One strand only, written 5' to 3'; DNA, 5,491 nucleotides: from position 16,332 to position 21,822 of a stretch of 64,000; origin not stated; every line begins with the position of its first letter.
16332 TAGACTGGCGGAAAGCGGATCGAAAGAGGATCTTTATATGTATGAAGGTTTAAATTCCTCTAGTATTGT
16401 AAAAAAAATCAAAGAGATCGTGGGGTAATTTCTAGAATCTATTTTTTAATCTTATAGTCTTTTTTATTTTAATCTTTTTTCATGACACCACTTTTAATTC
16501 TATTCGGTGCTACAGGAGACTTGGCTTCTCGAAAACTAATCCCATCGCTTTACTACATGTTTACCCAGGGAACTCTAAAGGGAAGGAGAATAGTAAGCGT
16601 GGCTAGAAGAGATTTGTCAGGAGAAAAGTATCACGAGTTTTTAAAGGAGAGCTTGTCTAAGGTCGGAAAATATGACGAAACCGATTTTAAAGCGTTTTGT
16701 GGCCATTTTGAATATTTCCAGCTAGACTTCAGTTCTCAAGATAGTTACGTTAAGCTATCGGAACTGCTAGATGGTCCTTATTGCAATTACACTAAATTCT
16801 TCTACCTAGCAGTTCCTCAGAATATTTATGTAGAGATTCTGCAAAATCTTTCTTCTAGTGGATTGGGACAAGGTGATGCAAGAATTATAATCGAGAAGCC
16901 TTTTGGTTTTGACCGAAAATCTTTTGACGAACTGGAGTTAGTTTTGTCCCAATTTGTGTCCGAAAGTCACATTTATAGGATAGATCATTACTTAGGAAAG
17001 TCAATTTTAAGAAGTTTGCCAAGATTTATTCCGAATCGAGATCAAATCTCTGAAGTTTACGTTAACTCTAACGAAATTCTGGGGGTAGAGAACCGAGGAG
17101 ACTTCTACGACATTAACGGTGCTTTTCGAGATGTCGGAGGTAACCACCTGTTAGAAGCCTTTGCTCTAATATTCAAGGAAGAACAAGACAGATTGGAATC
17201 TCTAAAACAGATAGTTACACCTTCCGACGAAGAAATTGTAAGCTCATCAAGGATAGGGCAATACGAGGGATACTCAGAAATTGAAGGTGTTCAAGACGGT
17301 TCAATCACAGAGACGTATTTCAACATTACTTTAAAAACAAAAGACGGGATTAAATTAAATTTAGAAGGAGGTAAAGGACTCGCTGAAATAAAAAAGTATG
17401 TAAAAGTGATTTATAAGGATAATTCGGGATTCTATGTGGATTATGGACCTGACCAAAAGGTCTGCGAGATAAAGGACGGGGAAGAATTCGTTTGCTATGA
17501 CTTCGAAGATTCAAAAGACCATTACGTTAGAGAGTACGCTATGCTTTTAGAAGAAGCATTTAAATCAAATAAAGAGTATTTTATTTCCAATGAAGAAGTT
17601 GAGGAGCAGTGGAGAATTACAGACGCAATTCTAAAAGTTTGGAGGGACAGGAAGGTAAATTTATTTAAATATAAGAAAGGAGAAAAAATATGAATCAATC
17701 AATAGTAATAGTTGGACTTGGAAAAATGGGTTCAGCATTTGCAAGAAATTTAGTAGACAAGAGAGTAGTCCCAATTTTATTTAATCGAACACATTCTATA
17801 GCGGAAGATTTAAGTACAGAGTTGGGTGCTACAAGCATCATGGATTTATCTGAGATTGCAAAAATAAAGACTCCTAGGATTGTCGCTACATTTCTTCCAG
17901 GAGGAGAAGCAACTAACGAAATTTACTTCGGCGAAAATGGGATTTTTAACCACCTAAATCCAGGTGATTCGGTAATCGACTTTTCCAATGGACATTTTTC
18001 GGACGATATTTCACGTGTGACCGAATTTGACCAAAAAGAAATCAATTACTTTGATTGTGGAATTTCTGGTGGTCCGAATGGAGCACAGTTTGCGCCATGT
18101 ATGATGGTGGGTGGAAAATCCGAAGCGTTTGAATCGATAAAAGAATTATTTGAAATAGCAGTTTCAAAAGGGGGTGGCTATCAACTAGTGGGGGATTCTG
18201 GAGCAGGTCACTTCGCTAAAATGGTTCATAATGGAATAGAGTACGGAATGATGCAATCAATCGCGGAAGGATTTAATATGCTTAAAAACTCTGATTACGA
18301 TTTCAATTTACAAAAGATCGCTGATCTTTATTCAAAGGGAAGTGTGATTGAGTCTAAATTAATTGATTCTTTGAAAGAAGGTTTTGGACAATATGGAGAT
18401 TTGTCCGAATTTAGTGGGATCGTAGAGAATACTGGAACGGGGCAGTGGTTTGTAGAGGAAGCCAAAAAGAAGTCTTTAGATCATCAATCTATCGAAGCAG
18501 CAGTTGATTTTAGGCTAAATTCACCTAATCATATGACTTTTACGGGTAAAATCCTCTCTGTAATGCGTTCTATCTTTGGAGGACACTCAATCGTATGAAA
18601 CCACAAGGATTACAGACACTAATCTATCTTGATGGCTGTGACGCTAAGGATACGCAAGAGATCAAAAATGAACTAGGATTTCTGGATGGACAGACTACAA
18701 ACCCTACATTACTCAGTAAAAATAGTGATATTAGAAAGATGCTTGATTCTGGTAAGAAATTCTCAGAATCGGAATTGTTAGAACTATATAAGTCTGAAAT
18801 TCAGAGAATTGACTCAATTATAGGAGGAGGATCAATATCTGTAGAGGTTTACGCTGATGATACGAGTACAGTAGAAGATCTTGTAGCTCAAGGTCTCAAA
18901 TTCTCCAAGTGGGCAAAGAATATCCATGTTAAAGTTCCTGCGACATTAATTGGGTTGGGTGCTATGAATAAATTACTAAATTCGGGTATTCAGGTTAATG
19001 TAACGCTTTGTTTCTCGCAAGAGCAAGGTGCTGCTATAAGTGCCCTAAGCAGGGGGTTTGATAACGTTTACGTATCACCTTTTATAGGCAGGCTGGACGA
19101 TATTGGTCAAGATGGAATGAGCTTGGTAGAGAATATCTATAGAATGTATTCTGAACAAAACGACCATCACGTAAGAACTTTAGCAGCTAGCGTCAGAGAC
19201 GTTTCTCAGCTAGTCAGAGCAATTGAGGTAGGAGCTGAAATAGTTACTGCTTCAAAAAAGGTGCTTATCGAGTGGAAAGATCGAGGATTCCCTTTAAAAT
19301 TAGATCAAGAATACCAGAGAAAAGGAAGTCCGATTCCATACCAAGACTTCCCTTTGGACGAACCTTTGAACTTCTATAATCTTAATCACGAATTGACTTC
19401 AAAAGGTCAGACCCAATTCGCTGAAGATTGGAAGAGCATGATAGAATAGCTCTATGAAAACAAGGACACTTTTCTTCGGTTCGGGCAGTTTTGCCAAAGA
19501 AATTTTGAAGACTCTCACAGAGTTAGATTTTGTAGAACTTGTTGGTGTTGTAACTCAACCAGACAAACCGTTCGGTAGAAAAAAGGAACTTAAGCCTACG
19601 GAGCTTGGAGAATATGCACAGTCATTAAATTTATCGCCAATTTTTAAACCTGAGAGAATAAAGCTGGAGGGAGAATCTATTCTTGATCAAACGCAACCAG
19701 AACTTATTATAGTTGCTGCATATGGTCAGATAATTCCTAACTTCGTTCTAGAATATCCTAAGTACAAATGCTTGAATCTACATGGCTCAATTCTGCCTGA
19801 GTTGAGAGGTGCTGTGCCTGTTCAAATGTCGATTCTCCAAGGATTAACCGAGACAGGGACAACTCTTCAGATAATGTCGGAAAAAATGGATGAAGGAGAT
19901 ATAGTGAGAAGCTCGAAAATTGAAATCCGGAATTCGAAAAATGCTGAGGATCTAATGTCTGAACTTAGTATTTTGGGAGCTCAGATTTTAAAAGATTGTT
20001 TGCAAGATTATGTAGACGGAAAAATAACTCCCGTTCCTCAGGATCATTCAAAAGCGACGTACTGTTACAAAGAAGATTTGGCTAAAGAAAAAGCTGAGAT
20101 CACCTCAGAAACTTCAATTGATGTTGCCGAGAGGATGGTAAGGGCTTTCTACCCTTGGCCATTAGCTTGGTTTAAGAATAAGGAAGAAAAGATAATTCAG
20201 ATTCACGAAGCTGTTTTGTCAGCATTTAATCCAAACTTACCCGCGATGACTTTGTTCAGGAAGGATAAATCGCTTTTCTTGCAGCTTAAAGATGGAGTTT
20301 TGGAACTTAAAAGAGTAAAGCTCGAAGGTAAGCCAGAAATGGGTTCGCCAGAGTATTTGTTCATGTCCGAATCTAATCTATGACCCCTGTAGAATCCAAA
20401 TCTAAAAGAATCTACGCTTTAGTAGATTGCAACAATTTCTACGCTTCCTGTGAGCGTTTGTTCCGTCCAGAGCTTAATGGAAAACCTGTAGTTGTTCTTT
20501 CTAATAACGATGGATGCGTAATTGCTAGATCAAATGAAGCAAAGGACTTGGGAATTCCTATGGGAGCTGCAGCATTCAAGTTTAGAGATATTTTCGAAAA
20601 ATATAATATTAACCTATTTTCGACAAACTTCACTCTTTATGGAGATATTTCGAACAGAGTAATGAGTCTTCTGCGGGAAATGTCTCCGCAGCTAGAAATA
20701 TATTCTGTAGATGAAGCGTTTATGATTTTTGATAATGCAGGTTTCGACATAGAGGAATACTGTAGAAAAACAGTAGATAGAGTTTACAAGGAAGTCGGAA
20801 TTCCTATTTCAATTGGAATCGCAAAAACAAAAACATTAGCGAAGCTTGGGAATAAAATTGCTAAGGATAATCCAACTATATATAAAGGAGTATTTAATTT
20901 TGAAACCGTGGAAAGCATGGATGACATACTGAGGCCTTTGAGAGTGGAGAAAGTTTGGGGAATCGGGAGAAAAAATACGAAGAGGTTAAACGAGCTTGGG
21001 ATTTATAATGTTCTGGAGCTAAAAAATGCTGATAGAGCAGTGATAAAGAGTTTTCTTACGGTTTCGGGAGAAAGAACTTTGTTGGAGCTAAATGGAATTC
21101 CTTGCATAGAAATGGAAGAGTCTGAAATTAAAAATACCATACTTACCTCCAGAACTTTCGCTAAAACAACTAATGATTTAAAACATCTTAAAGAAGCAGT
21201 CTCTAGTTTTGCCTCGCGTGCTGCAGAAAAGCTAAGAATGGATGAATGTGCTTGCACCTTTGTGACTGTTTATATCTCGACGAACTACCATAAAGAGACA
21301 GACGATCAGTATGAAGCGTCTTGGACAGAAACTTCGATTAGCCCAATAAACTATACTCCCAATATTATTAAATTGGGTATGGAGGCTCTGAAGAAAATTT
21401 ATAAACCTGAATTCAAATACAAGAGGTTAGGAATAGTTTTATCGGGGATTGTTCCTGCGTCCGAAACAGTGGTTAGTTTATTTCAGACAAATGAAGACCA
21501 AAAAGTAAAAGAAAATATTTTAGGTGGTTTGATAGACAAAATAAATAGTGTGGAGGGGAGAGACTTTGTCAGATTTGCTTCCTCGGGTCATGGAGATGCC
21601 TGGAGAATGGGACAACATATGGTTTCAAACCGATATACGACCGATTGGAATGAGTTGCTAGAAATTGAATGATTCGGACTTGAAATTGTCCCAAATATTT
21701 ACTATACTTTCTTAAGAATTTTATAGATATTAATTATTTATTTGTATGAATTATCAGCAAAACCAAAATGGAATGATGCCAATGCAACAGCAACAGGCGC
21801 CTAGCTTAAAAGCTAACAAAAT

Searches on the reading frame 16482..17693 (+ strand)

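Call 16: search_protein_families(library=pfam, proteins=[window:16482-17693:+], max_evalue=0.001)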
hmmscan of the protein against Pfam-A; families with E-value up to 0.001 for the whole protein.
window:16482-17693:+ (403 aa): 2 families
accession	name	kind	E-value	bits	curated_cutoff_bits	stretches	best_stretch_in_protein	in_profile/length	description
PF00479.28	G6PD_N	-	2.1e-47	162.6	22.1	1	6-175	1-180/183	Glucose-6-phosphate dehydrogenase, NAD binding domain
PF02781.21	G6PD_C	-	7.1e-26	91.4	27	2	185-318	15-172/296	Glucose-6-phosphate dehydrogenase, C-terminal domain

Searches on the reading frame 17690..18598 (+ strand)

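Call 16: search_protein_families(library=pfam, proteins=[window:17690-18598:+], max_evalue=0.001)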
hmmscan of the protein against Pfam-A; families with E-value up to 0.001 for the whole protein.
window:17690-18598:+ (302 aa): 4 families
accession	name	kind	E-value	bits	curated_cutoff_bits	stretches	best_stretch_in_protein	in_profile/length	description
PF03446.21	NAD_binding_2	-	4.6e-33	114.9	21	1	5-155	2-150/161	NAD binding domain of 6-phosphogluconate dehydrogenase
PF00393.24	6PGD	-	1e-18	68.2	27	1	173-200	1-28/290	6-phosphogluconate dehydrogenase, C-terminal domain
PF01488.26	Shikimate_DH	-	7e-06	26.6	24.3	1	3-58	13-71/138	Shikimate / quinate 5-dehydrogenase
PF02826.25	2-Hacid_dh_C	-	0.00085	19.2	25.1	0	2-111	36-139/178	D-isomer specific 2-hydroxyacid dehydrogenase, NAD binding domain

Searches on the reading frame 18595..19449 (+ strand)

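Call 16: search_protein_families(library=pfam, proteins=[window:18595-19449:+], max_evalue=0.001)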
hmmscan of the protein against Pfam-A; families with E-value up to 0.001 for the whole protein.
window:18595-19449:+ (284 aa): 1 family
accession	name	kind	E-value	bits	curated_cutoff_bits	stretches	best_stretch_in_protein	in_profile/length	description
PF00923.25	TAL_FSA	-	2.4e-45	155.5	27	1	11-282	2-281/285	Transaldolase/Fructose-6-phosphate aldolase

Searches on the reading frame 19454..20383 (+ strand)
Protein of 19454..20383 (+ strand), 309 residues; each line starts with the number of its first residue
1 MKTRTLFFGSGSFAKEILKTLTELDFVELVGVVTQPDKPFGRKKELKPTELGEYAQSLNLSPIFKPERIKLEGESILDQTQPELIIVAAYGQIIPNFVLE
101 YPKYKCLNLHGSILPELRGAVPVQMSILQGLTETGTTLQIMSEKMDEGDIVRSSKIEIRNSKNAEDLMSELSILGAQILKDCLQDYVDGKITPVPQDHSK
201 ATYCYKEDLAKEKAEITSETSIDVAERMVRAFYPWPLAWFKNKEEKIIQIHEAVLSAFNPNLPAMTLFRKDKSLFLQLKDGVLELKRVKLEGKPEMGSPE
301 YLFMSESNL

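Call 16: search_protein_families(library=pfam, proteins=[window:19454-20383:+], max_evalue=0.001)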
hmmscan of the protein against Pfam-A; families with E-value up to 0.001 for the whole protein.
window:19454-20383:+ (309 aa): 2 families
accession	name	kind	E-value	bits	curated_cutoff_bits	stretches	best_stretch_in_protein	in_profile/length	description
PF00551.24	Formyl_trans_N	-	1.3e-34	119.9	26.1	1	5-179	5-177/181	Formyl transferase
PF02911.23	Formyl_trans_C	-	9.2e-10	39.1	21.1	1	210-302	3-96/100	Formyl transferase, C-terminal domain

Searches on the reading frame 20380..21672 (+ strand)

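Call 16: search_protein_families(library=pfam, proteins=[window:20380-21672:+], max_evalue=0.001)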
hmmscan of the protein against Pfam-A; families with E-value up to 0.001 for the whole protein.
window:20380-21672:+ (430 aa): 4 families
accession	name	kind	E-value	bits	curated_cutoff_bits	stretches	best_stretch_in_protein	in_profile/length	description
PF00817.25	IMS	-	1.8e-35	122.4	23.2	1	15-157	1-146/148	impB/mucB/samB family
PF11799.13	IMS_C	-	3.4e-16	60.1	20.7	1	253-363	3-105/109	impB/mucB/samB family C-terminal domain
PF13438.11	DUF4113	-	1.5e-14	54.2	24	1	384-429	6-51/51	Domain of unknown function (DUF4113)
PF11798.14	IMS_HHH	-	3.4e-06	27.4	24.4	1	179-208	3-32/32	IMS family HHH motif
